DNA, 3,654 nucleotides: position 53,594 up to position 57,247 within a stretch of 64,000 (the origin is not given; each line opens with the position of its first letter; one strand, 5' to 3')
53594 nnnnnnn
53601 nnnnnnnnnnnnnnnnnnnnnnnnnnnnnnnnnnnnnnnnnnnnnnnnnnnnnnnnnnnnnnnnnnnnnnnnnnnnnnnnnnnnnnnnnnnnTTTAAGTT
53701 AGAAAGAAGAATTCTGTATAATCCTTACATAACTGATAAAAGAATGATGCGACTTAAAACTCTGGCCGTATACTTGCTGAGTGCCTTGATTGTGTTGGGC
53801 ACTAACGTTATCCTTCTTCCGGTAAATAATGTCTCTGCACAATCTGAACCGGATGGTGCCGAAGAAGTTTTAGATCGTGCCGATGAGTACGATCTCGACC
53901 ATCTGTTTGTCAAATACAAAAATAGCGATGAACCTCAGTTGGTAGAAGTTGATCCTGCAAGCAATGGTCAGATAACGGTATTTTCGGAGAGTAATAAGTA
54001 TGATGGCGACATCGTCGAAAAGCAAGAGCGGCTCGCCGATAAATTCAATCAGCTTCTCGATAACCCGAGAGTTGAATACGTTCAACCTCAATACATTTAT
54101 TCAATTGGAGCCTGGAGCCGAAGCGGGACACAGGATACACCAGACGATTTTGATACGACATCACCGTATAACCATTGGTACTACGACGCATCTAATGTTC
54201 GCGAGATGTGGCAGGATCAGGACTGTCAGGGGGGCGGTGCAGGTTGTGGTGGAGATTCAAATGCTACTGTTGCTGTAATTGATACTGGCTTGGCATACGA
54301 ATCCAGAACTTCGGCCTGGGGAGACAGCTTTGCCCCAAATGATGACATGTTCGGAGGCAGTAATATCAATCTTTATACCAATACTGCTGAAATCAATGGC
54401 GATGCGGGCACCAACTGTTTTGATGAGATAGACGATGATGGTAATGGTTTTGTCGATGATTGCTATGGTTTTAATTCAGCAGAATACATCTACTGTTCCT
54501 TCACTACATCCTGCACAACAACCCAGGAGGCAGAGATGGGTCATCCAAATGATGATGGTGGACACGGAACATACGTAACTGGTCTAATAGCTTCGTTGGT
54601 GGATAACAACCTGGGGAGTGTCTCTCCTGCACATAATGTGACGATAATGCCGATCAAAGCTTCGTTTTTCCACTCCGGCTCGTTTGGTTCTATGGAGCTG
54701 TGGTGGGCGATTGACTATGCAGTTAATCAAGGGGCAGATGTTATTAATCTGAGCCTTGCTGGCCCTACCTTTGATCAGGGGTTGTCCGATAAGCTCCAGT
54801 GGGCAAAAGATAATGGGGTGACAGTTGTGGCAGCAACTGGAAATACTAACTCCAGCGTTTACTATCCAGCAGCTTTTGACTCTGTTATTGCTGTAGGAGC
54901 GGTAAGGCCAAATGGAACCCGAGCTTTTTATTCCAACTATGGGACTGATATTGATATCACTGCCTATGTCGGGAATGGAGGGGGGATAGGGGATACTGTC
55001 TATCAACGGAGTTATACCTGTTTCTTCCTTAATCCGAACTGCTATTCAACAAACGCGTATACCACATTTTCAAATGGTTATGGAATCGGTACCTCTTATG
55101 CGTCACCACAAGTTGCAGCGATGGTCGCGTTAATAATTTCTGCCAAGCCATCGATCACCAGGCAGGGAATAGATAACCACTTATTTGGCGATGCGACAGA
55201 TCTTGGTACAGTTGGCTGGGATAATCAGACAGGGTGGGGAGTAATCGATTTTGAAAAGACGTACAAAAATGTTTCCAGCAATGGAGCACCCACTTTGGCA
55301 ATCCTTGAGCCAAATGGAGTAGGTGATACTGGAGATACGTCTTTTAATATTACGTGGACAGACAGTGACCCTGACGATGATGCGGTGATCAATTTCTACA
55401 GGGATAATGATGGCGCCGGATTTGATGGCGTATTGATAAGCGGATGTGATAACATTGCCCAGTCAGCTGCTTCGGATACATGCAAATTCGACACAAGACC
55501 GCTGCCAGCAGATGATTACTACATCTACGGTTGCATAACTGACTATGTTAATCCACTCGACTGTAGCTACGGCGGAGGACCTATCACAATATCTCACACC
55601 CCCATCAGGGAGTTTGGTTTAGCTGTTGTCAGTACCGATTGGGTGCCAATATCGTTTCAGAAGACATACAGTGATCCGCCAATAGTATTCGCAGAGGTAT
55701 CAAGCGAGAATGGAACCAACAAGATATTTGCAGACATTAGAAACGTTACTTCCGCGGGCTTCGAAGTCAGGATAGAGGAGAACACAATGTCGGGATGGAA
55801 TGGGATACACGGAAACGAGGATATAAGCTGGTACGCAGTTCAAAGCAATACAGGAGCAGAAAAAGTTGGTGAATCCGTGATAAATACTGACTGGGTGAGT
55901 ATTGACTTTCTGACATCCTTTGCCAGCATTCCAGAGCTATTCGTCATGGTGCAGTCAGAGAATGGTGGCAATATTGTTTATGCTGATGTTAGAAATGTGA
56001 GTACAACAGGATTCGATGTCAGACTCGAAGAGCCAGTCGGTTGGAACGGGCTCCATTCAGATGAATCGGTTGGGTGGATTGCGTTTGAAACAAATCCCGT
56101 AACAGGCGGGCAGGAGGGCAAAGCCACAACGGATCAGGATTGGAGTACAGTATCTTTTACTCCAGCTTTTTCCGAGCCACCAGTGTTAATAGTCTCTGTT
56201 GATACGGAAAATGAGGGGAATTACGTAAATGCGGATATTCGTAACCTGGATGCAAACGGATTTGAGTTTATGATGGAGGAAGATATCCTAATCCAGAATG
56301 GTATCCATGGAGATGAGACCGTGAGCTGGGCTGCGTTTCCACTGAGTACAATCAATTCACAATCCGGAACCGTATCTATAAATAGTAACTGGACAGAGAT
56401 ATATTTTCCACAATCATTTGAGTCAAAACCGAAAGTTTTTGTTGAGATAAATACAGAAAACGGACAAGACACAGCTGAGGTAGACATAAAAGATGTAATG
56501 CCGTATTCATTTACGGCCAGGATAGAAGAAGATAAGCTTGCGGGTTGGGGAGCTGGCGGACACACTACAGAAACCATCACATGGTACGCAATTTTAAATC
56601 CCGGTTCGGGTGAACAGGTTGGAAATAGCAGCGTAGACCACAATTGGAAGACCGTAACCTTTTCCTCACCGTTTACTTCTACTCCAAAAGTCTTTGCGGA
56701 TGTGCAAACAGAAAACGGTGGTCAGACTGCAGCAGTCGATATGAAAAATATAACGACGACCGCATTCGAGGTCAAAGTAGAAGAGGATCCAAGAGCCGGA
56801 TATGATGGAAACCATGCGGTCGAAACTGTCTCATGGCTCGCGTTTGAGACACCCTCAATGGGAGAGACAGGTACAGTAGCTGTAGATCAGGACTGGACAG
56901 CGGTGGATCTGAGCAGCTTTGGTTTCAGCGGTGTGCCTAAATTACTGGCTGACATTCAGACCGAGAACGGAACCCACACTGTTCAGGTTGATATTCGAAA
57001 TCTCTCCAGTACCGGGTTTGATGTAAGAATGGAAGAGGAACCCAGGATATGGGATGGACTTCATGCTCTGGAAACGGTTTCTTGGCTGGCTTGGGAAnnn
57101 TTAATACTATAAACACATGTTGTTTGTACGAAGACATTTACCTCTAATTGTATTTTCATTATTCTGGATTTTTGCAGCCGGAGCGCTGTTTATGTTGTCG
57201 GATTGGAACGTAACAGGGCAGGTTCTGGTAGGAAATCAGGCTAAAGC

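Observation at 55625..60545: Six tandem ~82-aa repeats per subtilase, tentatively H-type-lectin-like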

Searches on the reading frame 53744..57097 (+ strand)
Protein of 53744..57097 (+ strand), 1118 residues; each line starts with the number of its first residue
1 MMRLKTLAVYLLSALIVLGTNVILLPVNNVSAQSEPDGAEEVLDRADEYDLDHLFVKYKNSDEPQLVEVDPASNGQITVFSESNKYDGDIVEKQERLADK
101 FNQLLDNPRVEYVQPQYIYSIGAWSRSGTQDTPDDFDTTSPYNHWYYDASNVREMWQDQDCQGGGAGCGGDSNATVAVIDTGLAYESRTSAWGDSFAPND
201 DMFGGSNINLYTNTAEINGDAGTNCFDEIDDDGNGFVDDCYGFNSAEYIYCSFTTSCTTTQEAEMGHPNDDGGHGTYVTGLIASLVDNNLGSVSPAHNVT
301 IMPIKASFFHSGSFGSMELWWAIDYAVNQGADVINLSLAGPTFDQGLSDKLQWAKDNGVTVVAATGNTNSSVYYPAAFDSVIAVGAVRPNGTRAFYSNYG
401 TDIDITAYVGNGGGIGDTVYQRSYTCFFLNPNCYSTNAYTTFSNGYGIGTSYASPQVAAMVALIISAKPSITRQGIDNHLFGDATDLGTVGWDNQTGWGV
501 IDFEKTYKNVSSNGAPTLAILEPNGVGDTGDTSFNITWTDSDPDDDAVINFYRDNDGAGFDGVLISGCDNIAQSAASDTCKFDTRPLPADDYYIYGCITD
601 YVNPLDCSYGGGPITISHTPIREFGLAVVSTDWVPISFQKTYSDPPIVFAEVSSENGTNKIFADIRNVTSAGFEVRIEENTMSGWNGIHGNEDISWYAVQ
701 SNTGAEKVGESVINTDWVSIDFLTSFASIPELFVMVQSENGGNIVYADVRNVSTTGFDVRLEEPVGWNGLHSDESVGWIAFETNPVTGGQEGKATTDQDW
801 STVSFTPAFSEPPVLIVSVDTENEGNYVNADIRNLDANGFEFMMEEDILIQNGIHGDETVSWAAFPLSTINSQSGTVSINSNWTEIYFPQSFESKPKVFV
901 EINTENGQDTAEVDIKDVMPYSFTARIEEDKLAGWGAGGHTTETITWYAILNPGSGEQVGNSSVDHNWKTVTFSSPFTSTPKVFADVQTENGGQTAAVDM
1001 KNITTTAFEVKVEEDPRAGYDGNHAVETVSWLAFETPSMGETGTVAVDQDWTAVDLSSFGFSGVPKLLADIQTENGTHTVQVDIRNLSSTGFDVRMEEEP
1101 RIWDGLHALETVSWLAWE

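Call 3: search_protein_families(library=pfam, proteins=[window:53744-57097:+], max_evalue=1)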
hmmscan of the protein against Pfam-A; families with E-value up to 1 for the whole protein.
window:53744-57097:+ (1118 aa): 4 families
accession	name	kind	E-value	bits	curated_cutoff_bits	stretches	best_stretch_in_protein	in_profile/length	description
PF00082.27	Peptidase_S8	-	1.4e-37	130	21.8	1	172-499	2-288/288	Subtilase family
PF09458.16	H_lectin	-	4.3e-28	97.7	24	5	969-1033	2-66/67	H-type lectin domain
PF12857.13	TOBE_3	-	0.15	12.4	27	0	740-762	2-24/59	TOBE-like domain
PF17424.7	DUF5411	-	0.19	12.1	30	0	796-837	81-122/134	Family of unknown function (DUF5411)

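Call 4: search_protein_families(library=ncbifam, proteins=[window:53744-57097:+], max_evalue=1)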
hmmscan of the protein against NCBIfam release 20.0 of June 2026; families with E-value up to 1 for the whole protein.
window:53744-57097:+ (1118 aa): 7 families
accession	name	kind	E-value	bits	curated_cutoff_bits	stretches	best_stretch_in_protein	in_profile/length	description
TIGR03921.1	T7SS_mycosin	equivalog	1.7e-35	122.8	278.75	1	267-504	46-282/353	type VII secretion-associated serine protease mycosin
TIGR03895.1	protease_PatA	subfamily_domain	1.6e-16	60.2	421.05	1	274-404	1-136/606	PatA/PatG family cyanobactin maturation protease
NF033595.1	denti_PrtP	equivalog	1.4e-13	50.3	300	2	327-516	335-511/606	dentilisin complex serine proteinase subunit PrtP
NF049966.1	QH_SP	equivalog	1.6e-12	47.3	165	1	256-385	24-141/219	subtilisin-like serine protease QhpE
TIGR00717.1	rpsA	equivalog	0.12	10.9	577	1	637-725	341-423/516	30S ribosomal protein S1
NF042956.1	IteS_antiphage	equivalog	0.19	9.9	900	0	267-367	286-393/747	S8 family anti-phage peptidase IteS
NF004952.0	PRK06299.1-2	equivalog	0.9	7.8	524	0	637-710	372-440/580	30S ribosomal protein S1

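Call 46: find_related_loci(query=window:53744-57097:+, collection=genome_contigs, flank=6000)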
Query window:53744-57097:+ (1118 aa) in genome_contigs; peptide patterns used: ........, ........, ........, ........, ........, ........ (x = any residue, [..] = any of these).
13 stretches matched a pattern; 1 encode a relative of the query (tblastn E <= 1e-3); 1 distinct loci.
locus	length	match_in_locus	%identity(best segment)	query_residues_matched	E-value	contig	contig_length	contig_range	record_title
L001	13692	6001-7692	41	3-513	3e-103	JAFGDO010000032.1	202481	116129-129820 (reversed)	MAG: Candidatus Dojkabacteria bacterium isolate Zod_Metabat.1179 k87_14140753, whole genome shotgun sequence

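Call 48: search_protein_families(library=pfam, proteins=[L001:5989-8673:+, L001:4118-5773:-, L001:2013-3002:+], max_evalue=0.01)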
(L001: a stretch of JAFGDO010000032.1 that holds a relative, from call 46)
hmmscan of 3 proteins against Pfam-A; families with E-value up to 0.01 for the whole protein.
L001:5989-8673:+ (895 aa): 3 families
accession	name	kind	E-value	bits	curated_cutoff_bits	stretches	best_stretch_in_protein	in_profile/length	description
PF00082.27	Peptidase_S8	-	5.9e-37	128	21.8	1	196-554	2-288/288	Subtilase family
PF20961.2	phiKZ_gp29PR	-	0.00017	21.6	26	0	743-778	183-218/231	Bacteriophage phiKZ, gp29PR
PF21999.2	IMS_HHH_1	-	0.0025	18.7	27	0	636-649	40-53/53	DNA polymerase-iota, thumb domain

L001:4118-5773:- (551 aa): 1 family
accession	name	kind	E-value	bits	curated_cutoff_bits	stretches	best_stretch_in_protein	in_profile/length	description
PF01510.30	Amidase_2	-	1.4e-18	67.9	26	1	276-422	4-131/131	N-acetylmuramoyl-L-alanine amidase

L001:2013-3002:+ (330 aa): 2 families
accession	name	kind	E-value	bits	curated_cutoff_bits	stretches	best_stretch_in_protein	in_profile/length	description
PF02388.22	FemAB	-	5.4e-29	101.7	24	2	8-224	3-239/406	FemAB family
PF13480.13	Acetyltransf_6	-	2.2e-09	38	22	1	155-278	3-134/143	Acetyltransferase (GNAT) domain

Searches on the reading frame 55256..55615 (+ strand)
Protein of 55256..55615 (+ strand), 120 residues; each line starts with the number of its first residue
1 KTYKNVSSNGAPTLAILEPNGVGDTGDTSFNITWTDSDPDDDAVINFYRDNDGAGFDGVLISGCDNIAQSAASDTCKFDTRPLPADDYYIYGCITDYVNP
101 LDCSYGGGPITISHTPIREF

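Call 35: search_protein_families(library=pfam, proteins=[window:55256-55615:+], max_evalue=0.01)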
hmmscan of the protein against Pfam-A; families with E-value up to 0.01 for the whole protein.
window:55256-55615:+ (120 aa): 0 families

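Call 76: search_solved_structures(query=window:55259-55612:+, max_evalue=1)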
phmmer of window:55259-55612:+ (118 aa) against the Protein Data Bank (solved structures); distinct sequences matched with E-value up to 1: 16.
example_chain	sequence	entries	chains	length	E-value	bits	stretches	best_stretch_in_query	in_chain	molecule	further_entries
9o6c_A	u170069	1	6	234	0.076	16.5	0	45-113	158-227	8B6 diabody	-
8dy1_C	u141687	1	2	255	0.23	15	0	25-111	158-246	scFv CAT2200 LH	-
7fjn_H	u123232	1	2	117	0.47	14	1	27-112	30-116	T6 heavy chain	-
6dzw_V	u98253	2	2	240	0.5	13.9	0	45-111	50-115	8B6 antibody single chain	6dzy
9h76_B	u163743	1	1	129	0.52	13.8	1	28-112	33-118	Nanobody NB53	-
9g5l_B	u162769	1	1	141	0.58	13.7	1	31-107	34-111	Nanobody 10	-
7t62_B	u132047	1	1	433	0.6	13.6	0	27-94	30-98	CT3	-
4nik_B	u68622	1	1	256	0.61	13.6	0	31-108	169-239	Single-chain Fv fragment antibody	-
6z06_H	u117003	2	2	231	0.63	13.6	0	62-113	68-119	Fab 4G2 Heavy chain | Heavy chain of fab fragment P-4G2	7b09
8dy5_A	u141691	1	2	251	0.69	13.4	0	25-111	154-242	spFv CAT2200 LH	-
7fjo_F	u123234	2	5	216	0.75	13.3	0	27-113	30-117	T6 heavy chain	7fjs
4laj_H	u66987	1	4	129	0.76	13.3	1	29-99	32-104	Llama single domain antibody, JM4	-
8cdd_E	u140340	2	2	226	0.93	13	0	20-109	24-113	Cy.003 heavy chain | Cy.003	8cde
7d5p_C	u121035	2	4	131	0.96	13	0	43-104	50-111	ICab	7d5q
7pi3_B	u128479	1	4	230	0.97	12.9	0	20-109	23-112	Monoclonal antibody Cy.003 heavy chain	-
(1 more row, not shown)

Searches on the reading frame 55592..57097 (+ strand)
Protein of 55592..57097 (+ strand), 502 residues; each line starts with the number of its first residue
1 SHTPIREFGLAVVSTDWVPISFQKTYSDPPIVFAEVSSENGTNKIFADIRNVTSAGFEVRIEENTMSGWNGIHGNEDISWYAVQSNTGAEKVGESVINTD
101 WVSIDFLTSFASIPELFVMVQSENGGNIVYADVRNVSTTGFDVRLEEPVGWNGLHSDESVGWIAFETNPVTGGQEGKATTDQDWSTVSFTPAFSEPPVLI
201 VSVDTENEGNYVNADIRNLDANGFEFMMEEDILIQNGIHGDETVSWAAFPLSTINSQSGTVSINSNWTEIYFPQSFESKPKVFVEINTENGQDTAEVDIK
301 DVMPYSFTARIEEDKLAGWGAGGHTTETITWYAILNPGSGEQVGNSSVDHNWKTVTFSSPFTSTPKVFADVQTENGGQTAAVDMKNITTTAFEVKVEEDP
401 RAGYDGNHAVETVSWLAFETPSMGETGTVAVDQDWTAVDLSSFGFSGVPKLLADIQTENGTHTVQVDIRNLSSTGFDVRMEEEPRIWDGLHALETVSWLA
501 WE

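Call 14: find_homologous_proteins(query=window:55592-57097:+, max_evalue=0.00001)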
Query window:55592-57097:+ (502 aa): 31 proteins with E <= 0.00001 among 7647 candidates.
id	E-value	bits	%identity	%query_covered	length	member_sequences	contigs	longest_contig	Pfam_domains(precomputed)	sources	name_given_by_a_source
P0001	3.7e-138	479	47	100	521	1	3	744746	PF21882.3,PF09458.17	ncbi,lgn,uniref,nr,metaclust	ncbi:MAG: H-type lectin domain protein [candidate division WS6 bacterium OLB20]|uniref:H-type lectin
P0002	5.6e-127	443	42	100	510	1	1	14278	PF09458.17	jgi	-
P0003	2.8e-116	407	40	99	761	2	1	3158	PF09458.17,PF07995.18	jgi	-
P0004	5.1e-95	337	45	76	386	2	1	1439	PF09458.17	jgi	jgi:hypothetical protein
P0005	4.4e-56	209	45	47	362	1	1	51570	PF21882.3,PF09458.17,PF00041.28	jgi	jgi:hypothetical protein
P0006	2.2e-52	197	29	93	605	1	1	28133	PF09458.17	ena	-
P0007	2.9e-50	190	39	50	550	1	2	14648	PF09825.16,PF09458.17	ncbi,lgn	-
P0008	8.3e-45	172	37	49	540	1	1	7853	PF09825.16,PF09458.17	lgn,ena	-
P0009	1.1e-41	161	34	50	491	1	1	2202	PF09458.17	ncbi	ncbi:MAG: hemolysin-type calcium-binding repeat-containing protein, partial [uncultured bacterium]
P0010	2.2e-41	160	25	100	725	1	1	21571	PF17963.8,PF17803.8,PF09458.17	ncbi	-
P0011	9.5e-41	158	26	99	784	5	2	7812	PF13583.12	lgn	-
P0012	7.3e-39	152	27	94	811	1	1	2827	-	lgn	-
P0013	1.1e-38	151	36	51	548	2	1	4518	PF09825.16,PF06283.18,PF09458.17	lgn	-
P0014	1.7e-36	144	35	49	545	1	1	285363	PF09825.16,PF09458.17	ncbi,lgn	-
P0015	7.1e-35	139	27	79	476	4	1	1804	PF09458.17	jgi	jgi:hypothetical protein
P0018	8.3e-25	106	33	47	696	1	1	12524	PF13229.13,PF22842.4,PF09458.17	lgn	-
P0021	2.1e-20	91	33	48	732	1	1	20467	PF00801.27,PF21882.3,PF25788.3,PF09458.17,PF18911.7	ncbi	ncbi:MAG: PKD domain-containing protein [Candidatus Paceibacterota bacterium]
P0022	4.5e-20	90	29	43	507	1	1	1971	PF13582.13,PF13688.13,PF09458.17,PF13583.12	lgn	-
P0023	3.4e-17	80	30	50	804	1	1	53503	PF13385.14,PF02210.32,PF09458.17,PF00054.31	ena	-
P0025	1.3e-15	75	25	35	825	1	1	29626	PF09458.17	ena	-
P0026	1.1e-13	69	28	51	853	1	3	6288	PF00413.31,PF08548.18,PF17963.8,PF17892.8,PF17803.8,PF09458.17,PF00353.26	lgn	-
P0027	4.2e-13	67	31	32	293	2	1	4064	PF09458.17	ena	-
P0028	2.9e-12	64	26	46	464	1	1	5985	PF10102.15,PF09458.17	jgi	-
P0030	1.3e-8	52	28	31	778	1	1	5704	PF09458.17,PF16841.12,PF07995.18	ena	-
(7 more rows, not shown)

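Call 25: predict_structure(alignment_id=A2)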
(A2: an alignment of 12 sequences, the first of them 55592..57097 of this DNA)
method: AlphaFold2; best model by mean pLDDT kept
length: 502 residues; sequences in the alignment: 12
mean_pLDDT: 87.3   pTM: 0.69
mean pLDDT of the five models: 87.3, 86.9, 85.9, 85.3, 84.9
residues with pLDDT >= 90: 241; 70-90: 233; 50-70: 27; < 50: 1
segments of 3 or more residues with pLDDT < 50: none
pLDDT, mean of each block of 10 residues (from residue 1): 77 88 86 85 83 91 84 86 81 91 91 91 81 92 87 84 76 85 92 87 84 88 91 82 90 83 92 84 89 83 91 76 79 89 95 96 96 85 94 91 84 95 92 93 90 92 86 93 67 93 91
secondary structure, 60 per line:
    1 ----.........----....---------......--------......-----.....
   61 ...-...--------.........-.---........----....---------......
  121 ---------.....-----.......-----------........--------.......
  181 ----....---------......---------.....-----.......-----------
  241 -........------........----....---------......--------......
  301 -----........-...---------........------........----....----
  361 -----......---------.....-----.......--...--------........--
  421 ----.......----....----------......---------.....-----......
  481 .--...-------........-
elements in order: E5-13 E18-21 E31-36 E45-50 E56-63 E76-84 E90-97 E102-105 E115-120 E130-134 E140-146 E158-165 E174-180 E185-188 E198-203 E213-217 E223-229 E242-249 E256-263 E268-271 E281-286 E295-300 E306-313 E327-334 E341-348 E353-356 E366-371 E381-385 E391-397 E411-418 E425-431 E436-439 E450-455 E465-469 E475-481 E494-501

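Call 28: fold_search(model_id=the predicted structure, library=pdb)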
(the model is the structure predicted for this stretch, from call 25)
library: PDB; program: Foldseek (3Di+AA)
matches with E <= 10: 371; with E <= 0.001: 0
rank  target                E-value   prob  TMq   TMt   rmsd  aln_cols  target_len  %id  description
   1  8beg_A                6.4e-02  0.04  0.09  0.07  33.7       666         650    8  Structure of Ig-like domains from PrgB (released 2022-11-30)
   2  3wmp_A                7.1e-02  1.00  0.14  0.64   3.9        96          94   19  Crystal structure of SLL-2 (released 2015-01-14)
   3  8beg_B                7.4e-02  0.04  0.09  0.07  35.6       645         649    9  Structure of Ig-like domains from PrgB (released 2022-11-30)
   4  6cl6_A                8.5e-02  1.00  0.13  0.18   2.8        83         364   22  Structure of P. aeruginosa R2 pyocin fiber PA0620 comprising C-terminal residues 323-691 (released 2018-06-27)
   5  9ijj_4K               1.1e-01  0.04  0.08  0.10  30.6       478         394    9  In situ structure of the central apparatus in mouse sperm axoneme. (released 2025-06-04)
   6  2cgy_A                1.5e-01  1.00  0.13  0.55   3.7       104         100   18  STRUCTURE OF HELIX POMATIA AGGLUTININ WITH FORSMANN ANTIGEN (released 2007-03-13)
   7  9xqs_A                1.5e-01  0.05  0.12  0.08  34.0       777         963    7  Structure of the inner peripheral region in the phage phiKZ baseplate complex (released 2026-02-11)
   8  9k09_U                1.6e-01  0.04  0.11  0.08  27.9       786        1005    8  Cyanophage A4 portal-tail complex (released 2025-04-09)
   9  6iw2_J                1.7e-01  0.02  0.07  0.08  32.3       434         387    9  Crystal structure of 5A ScFv in complex with YFV-17D sE in prefusion state (released 2019-02-13)
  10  2ce6                  1.9e-01  1.00  0.13  0.55   3.7       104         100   18  Structure of Helix Pomatia agglutinin with no ligands (released 2006-05-15)
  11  2ccv                  1.9e-01  0.99  0.12  0.54   3.7       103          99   18  Structure of Helix Pomatia agglutinin with zinc and N-acetyl-alpha-D- galactoseamine (GalNAc) (released 2006-05-15)
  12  4q56_A                2.1e-01  0.99  0.13  0.55   3.7       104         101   17  Structure of Helix aspersa agglutinin with natural glycosylation and N-acetyl-alpha-D-galactosamine (GalNAc) (released 2015-10-14)
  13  7n1q_C                2.3e-01  0.03  0.10  0.07  25.4       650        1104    9  Structural basis for enhanced infectivity and immune evasion of SARS-CoV-2 variants (released 2021-07-07)
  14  8gs6_A                2.6e-01  0.02  0.08  0.05  26.7       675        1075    8  Structure of the SARS-CoV-2 BA.2.75 spike glycoprotein (closed state 1) (released 2022-10-26)
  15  3is1                  2.7e-01  0.03  0.08  0.09  29.8       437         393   10  Crystal structure of functional region of UafA from Staphylococcus saprophyticus in C2 form at 2.45 angstrom resolution (released 2010-09-08)
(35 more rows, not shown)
